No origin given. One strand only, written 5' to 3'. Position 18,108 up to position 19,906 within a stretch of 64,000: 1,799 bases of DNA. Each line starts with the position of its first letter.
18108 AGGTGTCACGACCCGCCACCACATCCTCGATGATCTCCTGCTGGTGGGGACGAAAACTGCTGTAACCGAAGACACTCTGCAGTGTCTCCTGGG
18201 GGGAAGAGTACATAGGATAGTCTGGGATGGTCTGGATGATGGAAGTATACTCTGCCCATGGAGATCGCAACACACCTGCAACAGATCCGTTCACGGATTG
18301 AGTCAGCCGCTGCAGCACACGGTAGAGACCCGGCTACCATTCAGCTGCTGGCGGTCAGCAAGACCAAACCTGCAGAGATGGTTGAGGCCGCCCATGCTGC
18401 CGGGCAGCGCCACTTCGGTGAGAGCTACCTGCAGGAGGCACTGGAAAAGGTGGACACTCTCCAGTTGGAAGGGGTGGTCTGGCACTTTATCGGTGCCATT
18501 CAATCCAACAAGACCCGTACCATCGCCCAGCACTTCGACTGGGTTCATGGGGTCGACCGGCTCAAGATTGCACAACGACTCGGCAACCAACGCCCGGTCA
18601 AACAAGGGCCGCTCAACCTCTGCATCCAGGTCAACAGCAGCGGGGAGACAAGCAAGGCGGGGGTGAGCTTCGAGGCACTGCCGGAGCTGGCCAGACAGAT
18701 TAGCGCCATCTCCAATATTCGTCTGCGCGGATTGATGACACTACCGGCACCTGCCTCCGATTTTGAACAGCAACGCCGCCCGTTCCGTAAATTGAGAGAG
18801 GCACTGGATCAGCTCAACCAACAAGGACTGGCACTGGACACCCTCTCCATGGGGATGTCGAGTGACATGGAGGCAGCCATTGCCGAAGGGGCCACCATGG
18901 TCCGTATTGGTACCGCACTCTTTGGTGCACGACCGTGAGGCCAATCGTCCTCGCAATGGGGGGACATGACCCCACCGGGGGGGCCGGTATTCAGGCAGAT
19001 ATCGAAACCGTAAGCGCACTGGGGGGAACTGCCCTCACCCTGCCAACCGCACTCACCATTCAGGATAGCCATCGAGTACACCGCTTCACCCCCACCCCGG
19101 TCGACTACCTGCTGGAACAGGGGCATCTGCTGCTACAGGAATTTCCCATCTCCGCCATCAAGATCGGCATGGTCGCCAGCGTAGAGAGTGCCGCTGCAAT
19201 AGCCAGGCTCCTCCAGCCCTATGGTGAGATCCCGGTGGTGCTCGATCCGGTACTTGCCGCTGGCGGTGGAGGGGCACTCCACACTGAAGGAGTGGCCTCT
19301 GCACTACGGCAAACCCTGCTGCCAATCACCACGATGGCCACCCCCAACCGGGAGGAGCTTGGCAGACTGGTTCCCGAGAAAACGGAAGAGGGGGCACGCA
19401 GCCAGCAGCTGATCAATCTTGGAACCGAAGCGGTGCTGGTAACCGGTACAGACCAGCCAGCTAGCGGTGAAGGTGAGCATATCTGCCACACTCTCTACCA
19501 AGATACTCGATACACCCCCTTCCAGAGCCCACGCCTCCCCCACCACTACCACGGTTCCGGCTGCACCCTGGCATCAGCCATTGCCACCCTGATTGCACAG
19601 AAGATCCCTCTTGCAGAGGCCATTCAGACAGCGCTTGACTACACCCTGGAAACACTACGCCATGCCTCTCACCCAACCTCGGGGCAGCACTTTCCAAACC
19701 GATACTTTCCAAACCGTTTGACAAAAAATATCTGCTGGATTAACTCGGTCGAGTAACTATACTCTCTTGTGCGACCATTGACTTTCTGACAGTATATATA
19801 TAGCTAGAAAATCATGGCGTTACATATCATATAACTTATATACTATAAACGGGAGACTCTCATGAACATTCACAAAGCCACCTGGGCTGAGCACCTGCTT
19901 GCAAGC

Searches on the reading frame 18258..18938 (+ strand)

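Call 52: search_protein_families(library=pfam, proteins=[window:18258-18938:+], max_evalue=0.001)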
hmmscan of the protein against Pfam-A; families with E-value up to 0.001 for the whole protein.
window:18258-18938:+ (226 aa): 1 family
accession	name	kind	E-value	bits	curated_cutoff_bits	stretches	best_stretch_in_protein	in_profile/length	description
PF01168.26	Ala_racemase_N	-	2.8e-30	106.1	24.1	1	6-226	2-220/220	Alanine racemase, N-terminal domain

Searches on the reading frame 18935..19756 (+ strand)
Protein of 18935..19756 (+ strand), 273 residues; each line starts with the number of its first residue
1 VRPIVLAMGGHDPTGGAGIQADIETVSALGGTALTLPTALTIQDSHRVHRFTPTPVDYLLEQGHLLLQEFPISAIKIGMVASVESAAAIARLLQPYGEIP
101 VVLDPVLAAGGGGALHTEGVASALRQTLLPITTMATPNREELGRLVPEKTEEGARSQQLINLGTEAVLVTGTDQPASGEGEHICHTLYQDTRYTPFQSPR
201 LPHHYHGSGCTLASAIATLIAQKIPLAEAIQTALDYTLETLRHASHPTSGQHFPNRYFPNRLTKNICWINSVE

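Call 52: search_protein_families(library=pfam, proteins=[window:18935-19756:+], max_evalue=0.001)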
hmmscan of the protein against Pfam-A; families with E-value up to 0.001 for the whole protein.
window:18935-19756:+ (273 aa): 1 family
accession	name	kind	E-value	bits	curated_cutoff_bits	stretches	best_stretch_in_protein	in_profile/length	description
PF08543.17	Phos_pyr_kin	-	6.1e-62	209.6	27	1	12-250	1-241/246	Phosphomethylpyrimidine kinase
